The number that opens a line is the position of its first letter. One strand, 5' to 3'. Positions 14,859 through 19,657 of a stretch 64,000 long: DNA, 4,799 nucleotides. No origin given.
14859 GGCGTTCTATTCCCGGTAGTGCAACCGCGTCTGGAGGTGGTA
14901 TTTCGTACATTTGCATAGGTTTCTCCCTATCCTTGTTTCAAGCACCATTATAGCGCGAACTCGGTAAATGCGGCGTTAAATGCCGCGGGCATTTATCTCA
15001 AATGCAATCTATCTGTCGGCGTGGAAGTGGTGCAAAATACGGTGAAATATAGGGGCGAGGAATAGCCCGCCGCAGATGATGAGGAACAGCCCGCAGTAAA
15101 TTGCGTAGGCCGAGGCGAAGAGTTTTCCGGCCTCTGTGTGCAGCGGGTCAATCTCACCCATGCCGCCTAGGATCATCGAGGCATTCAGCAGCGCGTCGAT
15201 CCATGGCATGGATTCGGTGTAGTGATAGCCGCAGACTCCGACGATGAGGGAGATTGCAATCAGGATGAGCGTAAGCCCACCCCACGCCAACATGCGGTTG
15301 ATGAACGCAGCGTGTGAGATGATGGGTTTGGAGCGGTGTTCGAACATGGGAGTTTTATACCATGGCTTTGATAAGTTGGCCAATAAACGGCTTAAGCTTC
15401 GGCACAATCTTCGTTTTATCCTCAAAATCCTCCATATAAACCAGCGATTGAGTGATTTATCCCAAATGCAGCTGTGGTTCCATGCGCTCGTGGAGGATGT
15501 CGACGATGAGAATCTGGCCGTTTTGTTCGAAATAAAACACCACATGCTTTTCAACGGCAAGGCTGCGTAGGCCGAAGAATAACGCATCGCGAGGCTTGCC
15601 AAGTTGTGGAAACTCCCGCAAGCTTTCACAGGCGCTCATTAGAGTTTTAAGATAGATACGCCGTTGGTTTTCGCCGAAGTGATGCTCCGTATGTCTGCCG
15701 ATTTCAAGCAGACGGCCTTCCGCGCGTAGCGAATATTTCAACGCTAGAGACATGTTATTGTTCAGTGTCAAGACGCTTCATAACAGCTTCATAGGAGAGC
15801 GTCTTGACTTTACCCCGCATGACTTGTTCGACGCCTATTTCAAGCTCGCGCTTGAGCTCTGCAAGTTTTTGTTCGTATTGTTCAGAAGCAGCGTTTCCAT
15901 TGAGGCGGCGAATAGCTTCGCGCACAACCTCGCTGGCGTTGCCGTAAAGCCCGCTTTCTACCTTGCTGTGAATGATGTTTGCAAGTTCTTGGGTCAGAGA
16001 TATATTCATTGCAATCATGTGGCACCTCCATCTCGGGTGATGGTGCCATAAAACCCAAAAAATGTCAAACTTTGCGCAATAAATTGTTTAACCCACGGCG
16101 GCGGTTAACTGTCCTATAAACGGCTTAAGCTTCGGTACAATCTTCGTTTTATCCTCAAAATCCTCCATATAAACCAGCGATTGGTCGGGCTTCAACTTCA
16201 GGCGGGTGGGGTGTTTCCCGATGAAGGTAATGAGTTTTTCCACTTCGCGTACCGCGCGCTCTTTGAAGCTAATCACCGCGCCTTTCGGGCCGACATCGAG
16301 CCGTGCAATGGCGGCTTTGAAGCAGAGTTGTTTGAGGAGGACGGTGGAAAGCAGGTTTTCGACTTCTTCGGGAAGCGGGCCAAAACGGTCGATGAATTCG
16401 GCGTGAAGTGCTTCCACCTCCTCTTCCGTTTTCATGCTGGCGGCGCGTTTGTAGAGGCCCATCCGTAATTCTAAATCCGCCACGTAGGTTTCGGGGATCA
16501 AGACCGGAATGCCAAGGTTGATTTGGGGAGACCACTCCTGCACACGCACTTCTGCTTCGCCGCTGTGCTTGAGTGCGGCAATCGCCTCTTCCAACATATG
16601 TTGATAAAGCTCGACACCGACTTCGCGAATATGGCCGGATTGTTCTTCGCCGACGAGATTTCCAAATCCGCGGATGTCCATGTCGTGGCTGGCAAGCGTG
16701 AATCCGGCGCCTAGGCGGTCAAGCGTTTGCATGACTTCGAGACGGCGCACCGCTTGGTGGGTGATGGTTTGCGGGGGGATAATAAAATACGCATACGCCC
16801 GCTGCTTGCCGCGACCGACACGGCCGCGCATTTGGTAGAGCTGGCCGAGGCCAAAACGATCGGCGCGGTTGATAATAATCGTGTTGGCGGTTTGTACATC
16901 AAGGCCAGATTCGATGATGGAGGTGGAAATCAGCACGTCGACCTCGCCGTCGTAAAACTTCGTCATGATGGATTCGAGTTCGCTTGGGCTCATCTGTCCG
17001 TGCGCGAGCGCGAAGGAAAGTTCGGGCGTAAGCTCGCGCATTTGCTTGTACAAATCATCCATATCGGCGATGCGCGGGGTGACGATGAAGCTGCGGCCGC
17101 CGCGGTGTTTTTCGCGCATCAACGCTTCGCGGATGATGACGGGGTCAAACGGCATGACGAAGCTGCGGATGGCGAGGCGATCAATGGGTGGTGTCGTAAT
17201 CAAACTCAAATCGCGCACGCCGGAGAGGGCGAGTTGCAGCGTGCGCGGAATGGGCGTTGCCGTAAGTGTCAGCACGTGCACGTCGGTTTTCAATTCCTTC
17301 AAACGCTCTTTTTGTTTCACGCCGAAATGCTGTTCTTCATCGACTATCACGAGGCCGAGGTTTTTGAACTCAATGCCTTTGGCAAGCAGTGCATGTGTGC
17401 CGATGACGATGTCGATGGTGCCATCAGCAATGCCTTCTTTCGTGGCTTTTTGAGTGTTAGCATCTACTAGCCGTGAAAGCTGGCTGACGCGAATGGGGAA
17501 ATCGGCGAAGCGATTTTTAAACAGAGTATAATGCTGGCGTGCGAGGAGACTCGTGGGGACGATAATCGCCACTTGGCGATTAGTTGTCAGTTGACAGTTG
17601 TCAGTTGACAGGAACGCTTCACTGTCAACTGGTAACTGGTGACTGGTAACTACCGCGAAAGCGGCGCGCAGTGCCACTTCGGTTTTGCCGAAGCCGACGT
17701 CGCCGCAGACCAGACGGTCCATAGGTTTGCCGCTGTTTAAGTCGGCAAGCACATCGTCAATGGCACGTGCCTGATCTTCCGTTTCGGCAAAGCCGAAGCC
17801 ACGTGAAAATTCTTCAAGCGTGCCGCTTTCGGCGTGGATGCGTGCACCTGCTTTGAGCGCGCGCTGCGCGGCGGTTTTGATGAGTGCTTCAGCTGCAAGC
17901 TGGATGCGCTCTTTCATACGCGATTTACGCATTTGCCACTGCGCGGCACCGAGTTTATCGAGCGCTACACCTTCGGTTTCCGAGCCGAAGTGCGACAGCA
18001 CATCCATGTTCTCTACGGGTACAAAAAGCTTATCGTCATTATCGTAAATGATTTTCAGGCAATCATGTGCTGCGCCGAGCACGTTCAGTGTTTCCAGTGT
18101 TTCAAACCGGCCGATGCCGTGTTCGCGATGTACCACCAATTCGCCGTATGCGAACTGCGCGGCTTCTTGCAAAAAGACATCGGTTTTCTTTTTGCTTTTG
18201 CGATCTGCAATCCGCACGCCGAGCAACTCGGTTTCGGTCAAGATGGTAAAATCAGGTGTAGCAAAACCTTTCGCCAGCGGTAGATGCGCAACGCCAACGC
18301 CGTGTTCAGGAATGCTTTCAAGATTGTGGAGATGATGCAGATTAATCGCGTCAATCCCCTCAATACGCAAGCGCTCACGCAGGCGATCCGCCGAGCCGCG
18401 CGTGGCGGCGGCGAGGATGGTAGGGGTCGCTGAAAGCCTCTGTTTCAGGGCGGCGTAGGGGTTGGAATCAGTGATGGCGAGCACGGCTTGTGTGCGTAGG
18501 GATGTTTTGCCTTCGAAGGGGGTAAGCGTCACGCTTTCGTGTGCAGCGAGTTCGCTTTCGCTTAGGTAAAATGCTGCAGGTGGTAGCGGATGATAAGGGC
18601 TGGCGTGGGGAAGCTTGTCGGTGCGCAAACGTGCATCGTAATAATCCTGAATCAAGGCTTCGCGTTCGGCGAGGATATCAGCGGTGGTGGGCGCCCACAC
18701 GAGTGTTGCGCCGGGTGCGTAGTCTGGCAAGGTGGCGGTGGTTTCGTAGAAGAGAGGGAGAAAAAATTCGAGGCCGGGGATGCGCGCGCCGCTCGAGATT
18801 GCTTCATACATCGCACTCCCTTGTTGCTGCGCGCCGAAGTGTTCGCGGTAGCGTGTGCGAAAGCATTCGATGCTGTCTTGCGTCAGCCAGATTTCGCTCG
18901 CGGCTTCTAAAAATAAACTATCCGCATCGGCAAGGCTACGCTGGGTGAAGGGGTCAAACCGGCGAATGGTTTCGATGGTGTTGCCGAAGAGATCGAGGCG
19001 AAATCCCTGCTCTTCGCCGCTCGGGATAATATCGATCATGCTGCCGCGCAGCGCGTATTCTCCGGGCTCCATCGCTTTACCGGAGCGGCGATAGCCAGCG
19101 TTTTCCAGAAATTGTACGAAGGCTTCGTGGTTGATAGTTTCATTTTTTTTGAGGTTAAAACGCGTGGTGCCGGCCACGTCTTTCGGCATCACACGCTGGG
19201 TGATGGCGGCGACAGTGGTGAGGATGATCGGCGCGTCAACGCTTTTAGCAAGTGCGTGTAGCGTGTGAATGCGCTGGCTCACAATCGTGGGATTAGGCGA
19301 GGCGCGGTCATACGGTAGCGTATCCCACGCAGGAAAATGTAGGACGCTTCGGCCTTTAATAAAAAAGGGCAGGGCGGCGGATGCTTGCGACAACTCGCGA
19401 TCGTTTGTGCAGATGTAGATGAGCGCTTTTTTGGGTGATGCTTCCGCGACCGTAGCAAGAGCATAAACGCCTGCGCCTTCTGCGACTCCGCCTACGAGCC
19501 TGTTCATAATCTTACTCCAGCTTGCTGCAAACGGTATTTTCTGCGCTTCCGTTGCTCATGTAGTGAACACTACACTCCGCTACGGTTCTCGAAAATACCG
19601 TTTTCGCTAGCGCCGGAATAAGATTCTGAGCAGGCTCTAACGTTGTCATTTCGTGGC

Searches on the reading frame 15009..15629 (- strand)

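Call 15: search_protein_families(library=ncbifam, proteins=[window:15009-15629:-], max_evalue=0.00001)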
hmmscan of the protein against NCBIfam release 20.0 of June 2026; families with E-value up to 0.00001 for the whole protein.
window:15009-15629:- (206 aa): 0 families

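Call 68: search_protein_families(library=pfam, proteins=[window:15009-15629:-], max_evalue=0.1)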
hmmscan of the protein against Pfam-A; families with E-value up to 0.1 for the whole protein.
window:15009-15629:- (206 aa): 3 families
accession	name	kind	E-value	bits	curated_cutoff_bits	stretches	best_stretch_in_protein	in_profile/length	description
PF15121.11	TMEM71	-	0.013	15.6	27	1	66-101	106-142/152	TMEM71 protein family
PF14163.11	SieB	-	0.078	13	26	0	171-202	27-58/147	Super-infection exclusion protein B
PF07885.22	Ion_trans_2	-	0.086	13.2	22.5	0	124-182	3-65/79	Ion channel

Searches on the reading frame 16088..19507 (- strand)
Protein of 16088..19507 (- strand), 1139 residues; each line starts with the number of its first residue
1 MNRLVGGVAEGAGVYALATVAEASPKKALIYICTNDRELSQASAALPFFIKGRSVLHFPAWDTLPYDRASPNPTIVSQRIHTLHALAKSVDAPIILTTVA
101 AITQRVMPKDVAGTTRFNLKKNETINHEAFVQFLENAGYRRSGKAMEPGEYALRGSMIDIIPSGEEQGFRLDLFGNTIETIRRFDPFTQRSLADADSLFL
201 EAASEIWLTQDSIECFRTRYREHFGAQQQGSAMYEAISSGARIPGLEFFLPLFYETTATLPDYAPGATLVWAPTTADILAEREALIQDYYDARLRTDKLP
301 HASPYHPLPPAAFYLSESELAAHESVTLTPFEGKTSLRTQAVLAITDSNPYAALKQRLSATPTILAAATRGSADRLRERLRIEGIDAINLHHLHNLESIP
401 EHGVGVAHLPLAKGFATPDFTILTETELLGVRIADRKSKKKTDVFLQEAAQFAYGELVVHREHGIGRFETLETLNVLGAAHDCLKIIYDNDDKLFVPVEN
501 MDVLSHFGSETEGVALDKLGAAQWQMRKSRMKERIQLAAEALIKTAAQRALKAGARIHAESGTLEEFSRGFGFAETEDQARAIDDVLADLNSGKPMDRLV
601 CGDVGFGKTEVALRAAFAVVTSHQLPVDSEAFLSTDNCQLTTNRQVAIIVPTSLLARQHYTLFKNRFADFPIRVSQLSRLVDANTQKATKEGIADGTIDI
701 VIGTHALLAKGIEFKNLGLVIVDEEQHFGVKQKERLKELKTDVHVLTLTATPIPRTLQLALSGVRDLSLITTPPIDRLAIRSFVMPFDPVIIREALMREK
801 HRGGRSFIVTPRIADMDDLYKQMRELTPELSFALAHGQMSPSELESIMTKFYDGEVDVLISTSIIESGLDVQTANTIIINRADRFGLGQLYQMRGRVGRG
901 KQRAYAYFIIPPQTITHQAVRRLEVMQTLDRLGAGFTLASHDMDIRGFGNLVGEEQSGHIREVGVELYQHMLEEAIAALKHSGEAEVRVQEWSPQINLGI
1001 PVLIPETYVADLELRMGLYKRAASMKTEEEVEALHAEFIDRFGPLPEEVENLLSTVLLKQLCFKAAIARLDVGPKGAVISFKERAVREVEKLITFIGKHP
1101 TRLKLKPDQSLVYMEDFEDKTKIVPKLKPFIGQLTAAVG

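Call 15: search_protein_families(library=ncbifam, proteins=[window:16088-19507:-], max_evalue=0.00001)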
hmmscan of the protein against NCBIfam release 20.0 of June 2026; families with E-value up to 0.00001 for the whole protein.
window:16088-19507:- (1139 aa): 24 families
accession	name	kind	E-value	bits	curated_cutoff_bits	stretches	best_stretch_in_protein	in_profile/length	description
TIGR00580.2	mfd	equivalog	8.3e-284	944.4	800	1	135-1070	2-906/907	transcription-repair coupling factor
NF007966.0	PRK10689.1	equivalog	6.4e-248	825.6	1329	1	52-1134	64-1142/1148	transcription-repair coupling factor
NF008168.0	PRK10917.2-2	equivalog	7.4e-110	368.5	718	1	543-961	335-739/795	ATP-dependent DNA helicase RecG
NF008165.0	PRK10917.1-3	equivalog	6.9e-107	358.6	711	2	640-960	310-635/692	ATP-dependent DNA helicase RecG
TIGR00643.1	recG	equivalog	3.2e-105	353.2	659.4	2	643-960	284-608/629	ATP-dependent DNA helicase RecG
NF008170.0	PRK10917.2-4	equivalog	5.1e-89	299.2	975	1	537-958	363-769/826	ATP-dependent DNA helicase RecG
NF008164.0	PRK10917.1-2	equivalog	1.7e-83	281.2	785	1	541-959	245-645/704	ATP-dependent DNA helicase RecG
NF008163.0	PRK10917.1-1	equivalog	1.8e-81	274.4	796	1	541-961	235-644/692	ATP-dependent DNA helicase RecG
NF008166.0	PRK10917.1-4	equivalog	1.1e-73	248.5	864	1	515-975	228-673/705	ATP-dependent DNA helicase RecG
NF008167.0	PRK10917.2-1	equivalog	1.4e-73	248.3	995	1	513-964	217-691/744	ATP-dependent DNA helicase RecG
NF008169.0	PRK10917.2-3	equivalog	4.4e-48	164.3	555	1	561-959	216-582/610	ATP-dependent DNA helicase RecG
NF003673.1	PRK05298.1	equivalog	1e-21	77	743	1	69-214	110-254/653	excinuclease ABC subunit UvrB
TIGR00631.1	uvrb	equivalog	3.2e-20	71.9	750.1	1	67-214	108-254/658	excinuclease ABC subunit UvrB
NF004066.1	PRK05580.1-3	equivalog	4.6e-14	51.7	813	1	509-735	187-386/788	primosomal protein N'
TIGR00595.1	priA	equivalog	7.1e-14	51.3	230.35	1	630-737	12-114/509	replication restart helicase PriA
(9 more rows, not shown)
